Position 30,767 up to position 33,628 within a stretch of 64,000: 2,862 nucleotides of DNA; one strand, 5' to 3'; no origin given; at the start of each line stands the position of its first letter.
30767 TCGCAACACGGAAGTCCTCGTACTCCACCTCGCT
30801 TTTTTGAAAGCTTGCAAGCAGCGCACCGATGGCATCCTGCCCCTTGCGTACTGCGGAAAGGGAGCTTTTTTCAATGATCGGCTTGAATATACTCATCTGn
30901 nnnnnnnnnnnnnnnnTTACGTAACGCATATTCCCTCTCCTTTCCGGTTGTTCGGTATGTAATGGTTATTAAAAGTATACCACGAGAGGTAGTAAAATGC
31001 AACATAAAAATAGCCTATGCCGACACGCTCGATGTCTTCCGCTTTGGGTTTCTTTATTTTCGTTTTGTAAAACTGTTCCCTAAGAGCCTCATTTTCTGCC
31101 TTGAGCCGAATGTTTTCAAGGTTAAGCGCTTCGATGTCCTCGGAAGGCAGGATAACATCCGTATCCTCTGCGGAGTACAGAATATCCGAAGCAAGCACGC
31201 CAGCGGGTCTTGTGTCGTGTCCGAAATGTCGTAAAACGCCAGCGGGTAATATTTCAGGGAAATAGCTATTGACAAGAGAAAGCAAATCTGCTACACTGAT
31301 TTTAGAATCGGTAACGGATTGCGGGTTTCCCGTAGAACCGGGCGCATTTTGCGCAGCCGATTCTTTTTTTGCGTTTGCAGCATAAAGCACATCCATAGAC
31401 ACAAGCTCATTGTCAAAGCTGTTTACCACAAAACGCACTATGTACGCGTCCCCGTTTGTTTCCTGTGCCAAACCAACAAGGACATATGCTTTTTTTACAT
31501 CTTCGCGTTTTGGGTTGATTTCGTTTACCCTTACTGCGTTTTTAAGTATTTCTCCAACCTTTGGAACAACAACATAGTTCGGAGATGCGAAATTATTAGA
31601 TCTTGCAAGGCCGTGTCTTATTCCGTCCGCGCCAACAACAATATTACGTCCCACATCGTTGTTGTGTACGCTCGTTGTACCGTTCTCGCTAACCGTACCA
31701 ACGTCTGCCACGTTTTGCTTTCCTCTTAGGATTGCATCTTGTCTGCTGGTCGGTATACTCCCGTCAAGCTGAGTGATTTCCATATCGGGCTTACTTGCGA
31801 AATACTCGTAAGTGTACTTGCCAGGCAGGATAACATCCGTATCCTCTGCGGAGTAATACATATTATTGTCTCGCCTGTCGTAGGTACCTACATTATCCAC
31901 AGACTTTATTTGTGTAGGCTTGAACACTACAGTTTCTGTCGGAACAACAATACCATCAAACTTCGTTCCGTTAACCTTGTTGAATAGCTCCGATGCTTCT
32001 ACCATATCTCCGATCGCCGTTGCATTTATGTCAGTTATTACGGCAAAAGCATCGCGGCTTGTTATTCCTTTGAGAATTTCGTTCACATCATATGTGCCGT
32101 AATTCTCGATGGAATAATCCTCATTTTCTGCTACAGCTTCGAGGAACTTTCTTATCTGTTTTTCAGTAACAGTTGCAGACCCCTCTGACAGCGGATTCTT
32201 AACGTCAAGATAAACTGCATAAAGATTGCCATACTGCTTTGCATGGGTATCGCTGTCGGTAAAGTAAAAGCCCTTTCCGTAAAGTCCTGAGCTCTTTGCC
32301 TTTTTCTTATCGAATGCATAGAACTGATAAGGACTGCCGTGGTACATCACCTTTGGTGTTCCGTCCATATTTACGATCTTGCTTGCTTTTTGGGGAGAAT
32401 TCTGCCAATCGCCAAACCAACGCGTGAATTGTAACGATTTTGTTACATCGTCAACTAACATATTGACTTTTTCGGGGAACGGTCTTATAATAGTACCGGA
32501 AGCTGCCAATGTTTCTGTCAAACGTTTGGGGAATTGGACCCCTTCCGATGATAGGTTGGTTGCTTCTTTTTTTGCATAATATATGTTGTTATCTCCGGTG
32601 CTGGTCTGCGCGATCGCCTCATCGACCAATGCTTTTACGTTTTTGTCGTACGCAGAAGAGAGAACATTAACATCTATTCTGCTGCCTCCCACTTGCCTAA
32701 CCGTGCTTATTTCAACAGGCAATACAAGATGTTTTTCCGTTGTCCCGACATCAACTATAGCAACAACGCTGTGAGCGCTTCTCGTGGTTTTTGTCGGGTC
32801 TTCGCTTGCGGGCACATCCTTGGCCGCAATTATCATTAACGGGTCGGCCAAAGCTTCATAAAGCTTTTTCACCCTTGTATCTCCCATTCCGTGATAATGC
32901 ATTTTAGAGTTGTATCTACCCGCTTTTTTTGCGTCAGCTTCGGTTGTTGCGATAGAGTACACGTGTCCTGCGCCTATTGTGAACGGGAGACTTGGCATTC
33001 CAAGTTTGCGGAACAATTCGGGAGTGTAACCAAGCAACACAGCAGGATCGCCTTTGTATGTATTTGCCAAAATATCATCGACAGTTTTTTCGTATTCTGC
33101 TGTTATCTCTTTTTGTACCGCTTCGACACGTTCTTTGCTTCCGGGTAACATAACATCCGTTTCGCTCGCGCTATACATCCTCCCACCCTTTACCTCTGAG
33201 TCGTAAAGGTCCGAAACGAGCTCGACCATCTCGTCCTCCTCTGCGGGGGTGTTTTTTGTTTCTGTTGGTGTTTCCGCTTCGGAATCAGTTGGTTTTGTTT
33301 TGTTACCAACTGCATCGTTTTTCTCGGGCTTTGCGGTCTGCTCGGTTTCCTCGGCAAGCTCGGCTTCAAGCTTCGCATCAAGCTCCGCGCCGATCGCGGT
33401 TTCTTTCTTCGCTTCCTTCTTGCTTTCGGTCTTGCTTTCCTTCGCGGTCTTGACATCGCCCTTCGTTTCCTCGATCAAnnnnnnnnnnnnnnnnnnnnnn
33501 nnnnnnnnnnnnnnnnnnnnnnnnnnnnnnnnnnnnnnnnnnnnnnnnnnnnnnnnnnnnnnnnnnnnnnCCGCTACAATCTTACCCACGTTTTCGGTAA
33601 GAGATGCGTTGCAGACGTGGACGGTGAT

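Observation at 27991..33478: Operon of a polyvalent-protein fragment, an esterase::acyltransferase fusion and a zinc-ribbon membrane protein beside tRNA-Pro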

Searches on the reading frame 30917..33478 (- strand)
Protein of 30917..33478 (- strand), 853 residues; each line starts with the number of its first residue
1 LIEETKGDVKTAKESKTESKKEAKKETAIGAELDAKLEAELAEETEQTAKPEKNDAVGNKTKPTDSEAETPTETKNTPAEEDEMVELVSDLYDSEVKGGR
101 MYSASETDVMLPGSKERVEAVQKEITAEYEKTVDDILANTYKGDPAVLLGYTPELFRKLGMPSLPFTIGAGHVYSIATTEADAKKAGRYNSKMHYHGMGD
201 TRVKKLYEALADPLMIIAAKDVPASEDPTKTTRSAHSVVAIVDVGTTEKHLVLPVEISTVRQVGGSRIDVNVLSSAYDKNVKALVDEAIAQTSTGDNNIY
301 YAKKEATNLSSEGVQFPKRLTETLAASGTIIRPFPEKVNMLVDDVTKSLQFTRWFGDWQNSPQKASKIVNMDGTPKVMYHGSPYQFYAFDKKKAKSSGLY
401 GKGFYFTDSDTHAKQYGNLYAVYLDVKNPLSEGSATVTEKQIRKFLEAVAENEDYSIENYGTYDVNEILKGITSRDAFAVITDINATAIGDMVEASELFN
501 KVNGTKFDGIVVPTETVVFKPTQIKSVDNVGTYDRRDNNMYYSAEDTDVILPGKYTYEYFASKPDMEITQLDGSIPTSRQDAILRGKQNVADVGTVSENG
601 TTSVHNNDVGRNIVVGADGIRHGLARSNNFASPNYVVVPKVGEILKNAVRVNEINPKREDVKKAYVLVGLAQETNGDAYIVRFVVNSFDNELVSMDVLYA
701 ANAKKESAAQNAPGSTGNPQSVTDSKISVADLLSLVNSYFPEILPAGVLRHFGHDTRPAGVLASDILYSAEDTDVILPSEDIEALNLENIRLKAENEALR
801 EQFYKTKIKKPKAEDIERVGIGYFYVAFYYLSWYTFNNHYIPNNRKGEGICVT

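Call 4: search_protein_families(library=pfam, proteins=[window:30917-33478:-], max_evalue=1)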
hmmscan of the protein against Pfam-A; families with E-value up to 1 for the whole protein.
window:30917-33478:- (853 aa): 5 families
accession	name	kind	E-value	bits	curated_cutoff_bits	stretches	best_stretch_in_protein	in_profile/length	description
PF18760.7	ART-PolyVal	-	3.1e-21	77.1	31.2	1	371-529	2-135/140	ADP-Ribosyltransferase in polyvalent proteins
PF18819.6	MuF_C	-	2e-07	31.5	27.6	1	191-306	5-101/103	Phage MuF-C-terminal domain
PF18798.6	LPD3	-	5e-05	23.9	27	1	601-689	20-108/114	Large polyvalent protein-associated domain 3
PF13151.12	DUF3990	-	0.00015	21.9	32.2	1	378-418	3-43/152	Protein of unknown function (DUF3990)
PF23857.1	Phage_TAC_19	-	0.89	10.2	27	0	465-497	69-101/109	Phage tail chaperone protein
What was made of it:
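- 31163..31822 (-): LPD3-like module, residues 553-772, function unknown. Pfam LPD3 E 5e-5, below cut-off (call 4).
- On ART-PolyVal (PF18760): 77.1 bits against 31.2 (call 4).
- On MuF_C / PBECR (PF18819): 31.5 bits against 27.6 (call 4).
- On LPD3 (PF18798): 23.9 bits against 27, E 5e-5 (call 4).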

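Call 5: search_protein_families(library=phrogs, proteins=[window:30917-33478:-], max_evalue=0.1)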
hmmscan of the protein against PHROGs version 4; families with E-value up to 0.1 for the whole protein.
window:30917-33478:- (853 aa): 4 families
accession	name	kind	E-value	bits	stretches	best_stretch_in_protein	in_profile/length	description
phrog_21376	-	unknown function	3.8e-21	75.3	1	339-550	519-688/1664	-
phrog_30335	-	unknown function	3.4e-13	48.6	1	349-417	1859-1923/2900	-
phrog_31411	-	unknown function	2.8e-09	37.9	1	376-463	55-145/232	-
phrog_4700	-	unknown function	0.00063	20.5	1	376-426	19-71/149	-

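Call 6: search_protein_families(library=ncbifam, proteins=[window:30917-33478:-], max_evalue=0.1)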
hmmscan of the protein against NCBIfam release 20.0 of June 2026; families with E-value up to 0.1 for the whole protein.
window:30917-33478:- (853 aa): 1 family
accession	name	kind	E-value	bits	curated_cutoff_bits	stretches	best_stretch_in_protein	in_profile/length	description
NF009642.0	PRK13169.1-3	equivalog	0.043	14.3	142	0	780-821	26-67/112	DNA replication initiation control protein YabA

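Call 11: find_homologous_proteins(query=window:30917-33478:-)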
Query window:30917-33478:- (853 aa): 184 proteins with E <= 0.001 among 8000 candidates; the best 120 are listed.
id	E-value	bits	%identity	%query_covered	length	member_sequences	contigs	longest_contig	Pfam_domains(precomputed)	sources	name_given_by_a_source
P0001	2.7e-169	583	63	51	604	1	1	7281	PF18760.8,PF18819.7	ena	-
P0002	1.3e-165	571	61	50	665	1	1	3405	PF18760.8,PF18819.7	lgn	-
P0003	3.4e-165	570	62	50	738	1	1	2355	PF18760.8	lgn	-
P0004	4.3e-163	563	57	56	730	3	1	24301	PF18760.8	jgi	-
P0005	4.7e-155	536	57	49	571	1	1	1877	PF18760.8,PF18819.7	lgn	-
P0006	5.8e-145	503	48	61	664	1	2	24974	PF03050.21,PF18760.8,PF18819.7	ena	-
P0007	1.4e-143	498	54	49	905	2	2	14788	PF18814.7,PF18760.8,PF18819.7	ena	-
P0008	2.8e-136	474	53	50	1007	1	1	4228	PF13151.13,PF18760.8,PF18819.7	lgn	-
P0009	8.4e-136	472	55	49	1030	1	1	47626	PF13151.13,PF18760.8,PF18819.7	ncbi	-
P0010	2.5e-132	461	54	49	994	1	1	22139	PF13151.13,PF18760.8,PF18819.7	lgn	-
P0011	7.6e-128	446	44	51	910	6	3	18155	PF18760.8,PF18819.7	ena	-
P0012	6.3e-117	410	51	45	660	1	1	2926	PF13151.13,PF18760.8,PF18819.7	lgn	-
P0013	6.7e-109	383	48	50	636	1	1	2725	PF18760.8,PF18819.7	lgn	-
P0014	2.0e-104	369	48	49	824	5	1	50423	PF18760.8,PF18819.7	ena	-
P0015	4.3e-104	367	44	51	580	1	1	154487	PF18760.8,PF18819.7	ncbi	-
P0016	1.0e-103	366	45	53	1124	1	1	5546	PF18760.8,PF18819.7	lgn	-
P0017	7.8e-103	363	61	31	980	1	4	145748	PF13151.13,PF18760.8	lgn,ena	-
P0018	2.3e-102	362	48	47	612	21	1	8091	PF13151.13,PF18760.8,PF18819.7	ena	-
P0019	1.9e-100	355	44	54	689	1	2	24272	PF18760.8,PF18819.7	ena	-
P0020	9.5e-99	350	43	55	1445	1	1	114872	PF18760.8,PF18819.7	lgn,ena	-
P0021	1.3e-98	349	45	50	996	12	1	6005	PF18760.8,PF18812.7,PF18819.7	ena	-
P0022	2.5e-98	348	45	50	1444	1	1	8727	PF18760.8,PF18819.7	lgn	-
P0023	2.6e-98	348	44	50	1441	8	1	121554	PF18760.8,PF18812.7,PF18819.7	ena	-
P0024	9.2e-98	347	43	56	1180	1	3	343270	PF18760.8,PF18812.7,PF18819.7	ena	-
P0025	1.6e-97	346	45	51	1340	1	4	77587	PF18760.8,PF18819.7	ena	-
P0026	1.8e-97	346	44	51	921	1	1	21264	PF18760.8,PF18819.7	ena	-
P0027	4.3e-97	344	45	50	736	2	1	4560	PF18760.8,PF18819.7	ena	-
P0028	8.8e-97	343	44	50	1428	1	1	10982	PF18760.8,PF18819.7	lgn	-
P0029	9.0e-97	343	50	38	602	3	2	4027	PF18760.8,PF18819.7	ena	-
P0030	9.1e-97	343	39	62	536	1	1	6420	PF18760.8,PF18819.7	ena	-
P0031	1.2e-96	343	44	51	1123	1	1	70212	PF18760.8,PF18819.7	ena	-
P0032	1.2e-96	343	45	51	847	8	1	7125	PF18760.8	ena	-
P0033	1.6e-96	342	47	46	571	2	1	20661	PF13151.13,PF18760.8,PF18819.7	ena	-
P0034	1.8e-96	342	44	50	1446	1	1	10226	PF18760.8,PF18819.7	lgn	-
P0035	3.3e-96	341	45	50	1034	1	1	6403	PF13151.13,PF18760.8,PF18819.7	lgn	-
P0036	5.1e-96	341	44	50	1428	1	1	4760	PF18760.8,PF18819.7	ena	-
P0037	5.3e-96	341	44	50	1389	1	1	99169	PF18760.8,PF18812.7,PF18819.7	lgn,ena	-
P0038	7.7e-96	340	44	50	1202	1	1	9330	PF18760.8,PF18819.7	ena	-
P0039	9.4e-96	340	44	50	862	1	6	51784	PF18760.8,PF18819.7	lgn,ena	-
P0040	1.4e-95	339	44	50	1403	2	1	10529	PF18760.8,PF18812.7,PF18819.7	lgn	-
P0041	2.8e-95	338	43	54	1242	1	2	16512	PF18760.8,PF18812.7,PF18819.7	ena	-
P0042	4.5e-95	338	44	51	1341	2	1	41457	PF18760.8,PF18819.7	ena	-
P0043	5.6e-95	337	45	49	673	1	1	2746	PF18760.8,PF18819.7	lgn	-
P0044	2.6e-94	335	42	50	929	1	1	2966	PF18760.8,PF18819.7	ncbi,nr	ncbi:MAG: hypothetical protein SOX69_09755, partial [Oscillospiraceae bacterium]|nr:hypothetical pro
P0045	3.7e-94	335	45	49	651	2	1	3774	PF18760.8,PF18819.7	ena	-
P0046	6.8e-94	334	39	50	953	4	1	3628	PF18760.8,PF18819.7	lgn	-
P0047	1.2e-93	333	42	51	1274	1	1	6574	PF18760.8,PF18819.7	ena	-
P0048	1.4e-93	333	43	50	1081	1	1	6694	PF18760.8,PF18819.7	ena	-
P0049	2.0e-93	332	43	51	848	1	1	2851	PF18760.8,PF18838.8,PF18819.7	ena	-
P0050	2.2e-93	332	42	50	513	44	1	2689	PF18760.8,PF18819.7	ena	-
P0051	3.4e-93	331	40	56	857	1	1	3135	PF18760.8,PF18819.7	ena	-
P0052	6.4e-93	331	51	36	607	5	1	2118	PF18760.8,PF18819.7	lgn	-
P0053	6.7e-93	330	45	49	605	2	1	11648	PF18760.8,PF18819.7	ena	-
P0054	8.0e-93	330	44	49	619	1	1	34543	PF18760.8,PF18819.7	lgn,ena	-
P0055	1.1e-92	330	39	51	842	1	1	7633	PF18760.8,PF18819.7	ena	-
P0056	1.3e-92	329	48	38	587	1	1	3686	PF18760.8,PF18819.7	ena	-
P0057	6.6e-92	327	57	21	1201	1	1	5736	PF18760.8,PF18798.7,PF18819.7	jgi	jgi:hypothetical protein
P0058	6.7e-92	327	40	58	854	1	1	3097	PF18760.8,PF18819.7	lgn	-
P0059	1.3e-91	326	41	55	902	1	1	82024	PF18760.8,PF18819.7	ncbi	-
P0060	1.8e-91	326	74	24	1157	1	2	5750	PF13151.13,PF18760.8,PF18798.7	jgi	-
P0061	2.6e-91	325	43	49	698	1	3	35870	PF18760.8,PF18819.7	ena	-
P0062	2.9e-91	325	44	51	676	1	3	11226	PF18760.8,PF18819.7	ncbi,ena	-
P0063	3.5e-91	325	44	51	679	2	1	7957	PF18760.8,PF18819.7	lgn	-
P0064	4.3e-91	325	41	50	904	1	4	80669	PF13751.13,PF18760.8,PF18819.7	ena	-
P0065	4.3e-91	324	41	50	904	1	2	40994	PF13751.13,PF18760.8,PF18819.7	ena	-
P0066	5.0e-91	324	74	23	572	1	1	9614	PF13151.13,PF18760.8,PF18819.7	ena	-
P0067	6.8e-91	324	41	50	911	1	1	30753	PF18760.8,PF18819.7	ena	-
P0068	6.8e-91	324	42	51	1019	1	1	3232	PF18760.8,PF18819.7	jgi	jgi:hypothetical protein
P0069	8.3e-91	324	50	36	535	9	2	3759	PF18760.8,PF18819.7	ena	-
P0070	1.1e-90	323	43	49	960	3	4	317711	PF18760.8,PF18812.7,PF18819.7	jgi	-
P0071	1.1e-90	323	42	50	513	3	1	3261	PF18760.8,PF18819.7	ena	-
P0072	1.2e-90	323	44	51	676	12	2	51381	PF18760.8,PF18819.7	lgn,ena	-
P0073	1.3e-90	323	42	51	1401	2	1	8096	PF18760.8,PF18819.7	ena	-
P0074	1.5e-90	323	43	51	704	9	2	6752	PF18760.8,PF18819.7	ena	-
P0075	3.9e-90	321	42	51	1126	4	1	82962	PF18760.8,PF18819.7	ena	-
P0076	4.9e-90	321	43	49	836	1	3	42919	PF18760.8,PF18819.7,PF00589.28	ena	-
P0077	5.0e-90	321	41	50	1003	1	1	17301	PF18760.8,PF18812.7,PF18819.7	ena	-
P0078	1.5e-89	319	40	49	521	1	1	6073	PF18760.8,PF18819.7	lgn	-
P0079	1.7e-89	319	41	50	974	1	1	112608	PF18760.8,PF18812.7,PF18819.7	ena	-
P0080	1.9e-89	319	42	49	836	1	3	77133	PF18760.8,PF18819.7,PF00589.28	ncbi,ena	-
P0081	5.7e-89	317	42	51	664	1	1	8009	PF18760.8,PF18819.7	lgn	-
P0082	6.0e-88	314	38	52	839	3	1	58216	PF18760.8,PF18819.7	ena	-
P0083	8.4e-88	314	40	50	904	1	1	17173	PF18760.8,PF18819.7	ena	-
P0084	5.8e-87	311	39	49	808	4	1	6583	PF18760.8,PF18819.7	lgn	-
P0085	6.8e-87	311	43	51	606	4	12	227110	PF18760.8,PF18819.7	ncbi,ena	-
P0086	6.8e-87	311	38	51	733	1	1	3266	PF18760.8,PF18819.7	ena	-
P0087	1.2e-86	310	41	49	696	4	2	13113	PF18760.8,PF18819.7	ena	-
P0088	1.4e-86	310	43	48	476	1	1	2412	PF18760.8,PF18819.7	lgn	-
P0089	2.1e-86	309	53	32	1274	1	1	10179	PF18760.8,PF18819.7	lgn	-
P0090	2.2e-86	309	46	38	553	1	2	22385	PF18760.8,PF18819.7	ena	-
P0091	2.7e-86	309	39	51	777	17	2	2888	PF18760.8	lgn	-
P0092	6.1e-86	307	44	50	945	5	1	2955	PF18760.8,PF18819.7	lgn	-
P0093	2.2e-85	306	42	41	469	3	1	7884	PF18760.8,PF18819.7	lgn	-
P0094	3.7e-85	305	37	51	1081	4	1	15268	PF18760.8,PF18819.7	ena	-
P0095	7.1e-85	304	39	49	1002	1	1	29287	PF18760.8,PF18819.7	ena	-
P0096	8.0e-85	304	41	51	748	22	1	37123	PF18760.8,PF18819.7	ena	-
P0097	8.3e-85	304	43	47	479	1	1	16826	PF13151.13,PF18760.8,PF18819.7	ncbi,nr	ncbi:MAG: hypothetical protein PUD38_08005, partial [Firmicutes bacterium]|nr:hypothetical protein [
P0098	3.6e-84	302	68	24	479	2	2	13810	PF18760.8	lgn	-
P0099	8.3e-84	300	43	50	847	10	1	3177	PF13751.13,PF18760.8,PF18819.7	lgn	-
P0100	1.2e-83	300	56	31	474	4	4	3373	PF18819.7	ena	-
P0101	2.8e-83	299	56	31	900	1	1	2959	PF18819.7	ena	-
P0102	2.8e-83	299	56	31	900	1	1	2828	PF18819.7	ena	-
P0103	2.9e-83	299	39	50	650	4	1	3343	PF18760.8,PF18819.7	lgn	-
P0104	3.1e-83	298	49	39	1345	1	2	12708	PF18760.8,PF18838.8,PF18819.7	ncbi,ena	-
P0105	4.2e-83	298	41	51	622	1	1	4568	PF18760.8,PF18819.7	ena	-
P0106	1.4e-82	296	41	51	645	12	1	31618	PF18760.8,PF18819.7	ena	-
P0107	2.7e-80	289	41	50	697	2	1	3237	PF18760.8,PF18819.7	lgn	-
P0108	2.0e-79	286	59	27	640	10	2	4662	PF18760.8,PF18798.7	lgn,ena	-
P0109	2.5e-79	286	61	27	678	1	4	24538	PF18760.8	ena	-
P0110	4.5e-79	285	40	50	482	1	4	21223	PF18760.8,PF18819.7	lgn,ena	-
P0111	5.8e-79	284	44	45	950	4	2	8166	PF18760.8,PF18812.7,PF18819.7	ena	-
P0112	6.7e-79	284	65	23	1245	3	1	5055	PF18760.8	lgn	-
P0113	9.6e-79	284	52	32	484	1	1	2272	PF18819.7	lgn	-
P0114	2.2e-78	282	64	24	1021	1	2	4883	PF13151.13,PF18760.8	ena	-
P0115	1.3e-77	280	40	46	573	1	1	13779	PF18760.8,PF18819.7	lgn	-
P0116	2.9e-77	279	50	32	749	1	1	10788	PF18760.8,PF18812.7,PF18819.7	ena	-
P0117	1.2e-76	277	63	24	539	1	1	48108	PF18760.8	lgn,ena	-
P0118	4.2e-76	275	68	22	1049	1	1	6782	PF18760.8,PF18798.7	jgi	-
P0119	2.0e-75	273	65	22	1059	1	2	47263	PF13151.13,PF18760.8,PF18798.7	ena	-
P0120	4.4e-75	272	39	53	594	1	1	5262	PF18760.8,PF18819.7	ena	-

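Call 14: find_encoding_contigs(protein=window:30917-33478:-, flank=10000, max_places=10)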
Protein window:30917-33478:- (853 aa): no gene with exactly this product is on record in the collection.

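Call 35: find_encoding_contigs(protein=P0004, flank=10000, max_places=2)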
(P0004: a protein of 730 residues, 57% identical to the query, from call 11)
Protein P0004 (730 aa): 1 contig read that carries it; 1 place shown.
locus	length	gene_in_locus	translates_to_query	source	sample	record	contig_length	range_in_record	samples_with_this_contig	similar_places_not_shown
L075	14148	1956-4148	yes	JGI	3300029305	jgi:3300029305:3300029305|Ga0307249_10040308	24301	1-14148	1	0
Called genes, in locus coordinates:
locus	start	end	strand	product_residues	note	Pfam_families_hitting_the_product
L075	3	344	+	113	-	?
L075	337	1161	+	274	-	-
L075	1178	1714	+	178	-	PF12773:DZR (faint), PF13240:Zn_Ribbon_1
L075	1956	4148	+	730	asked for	PF18760:ART-PolyVal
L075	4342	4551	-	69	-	-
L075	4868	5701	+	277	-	-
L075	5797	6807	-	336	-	-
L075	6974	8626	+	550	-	PF13088:BNR_2, PF00165:HTH_AraC (weak), PF12833:HTH_18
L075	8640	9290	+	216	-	PF01081:Aldolase, PF02581:TMP-TENI (faint)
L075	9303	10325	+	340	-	PF00294:PfkB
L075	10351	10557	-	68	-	PF05979:DUF896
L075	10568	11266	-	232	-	PF17774:YlmH_RBD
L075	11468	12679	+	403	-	PF00890:FAD_binding_2 (faint), PF01266:DAO (faint), PF03486:HI0933_like, PF07992:Pyr_redox_2 (faint), PF13450:NAD_binding_8 (weak), PF13454:NAD_binding_9 (weak), PF13738:Pyr_redox_3 (weak), PF22780:HI0933_like_1st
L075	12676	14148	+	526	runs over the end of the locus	PF28550:DUF8436, PF01266:DAO (faint), PF03486:HI0933_like (faint), PF07992:Pyr_redox_2 (faint), PF21688:FAD-depend_C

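Call 36: find_encoding_contigs(protein=P0009, flank=10000, max_places=2)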
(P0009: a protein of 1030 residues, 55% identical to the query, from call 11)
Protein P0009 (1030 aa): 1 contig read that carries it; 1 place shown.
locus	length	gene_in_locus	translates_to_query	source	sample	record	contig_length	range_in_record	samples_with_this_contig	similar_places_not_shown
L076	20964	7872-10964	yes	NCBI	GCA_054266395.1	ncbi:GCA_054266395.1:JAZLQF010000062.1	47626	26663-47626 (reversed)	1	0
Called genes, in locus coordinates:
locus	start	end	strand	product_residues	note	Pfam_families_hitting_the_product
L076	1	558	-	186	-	?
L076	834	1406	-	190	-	PF01863:YgjP-like, PF08325:WLM (faint)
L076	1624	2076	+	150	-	PF12802:MarR_2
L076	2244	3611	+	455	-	PF01554:MatE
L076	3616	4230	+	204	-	PF13189:Cytidylate_kin2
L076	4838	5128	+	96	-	-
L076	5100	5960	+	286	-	PF06970:RepA_N, PF19481:DUF6017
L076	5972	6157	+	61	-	PF12728:HTH_17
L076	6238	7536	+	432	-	PF13102:Phage_int_SAM_5, PF14659:Phage_int_SAM_3, PF00589:Phage_integrase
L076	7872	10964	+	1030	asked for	PF18819:MuF_C (weak), PF13151:DUF3990 (faint), PF18760:ART-PolyVal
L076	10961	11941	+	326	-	PF04616:Glyco_hydro_43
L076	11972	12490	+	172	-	PF14317:YcxB (weak)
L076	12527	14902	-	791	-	PF01915:Glyco_hydro_3_C, PF14310:Fn3-like, PF00933:Glyco_hydro_3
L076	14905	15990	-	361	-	PF13088:BNR_2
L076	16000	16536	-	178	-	PF18927:CrtO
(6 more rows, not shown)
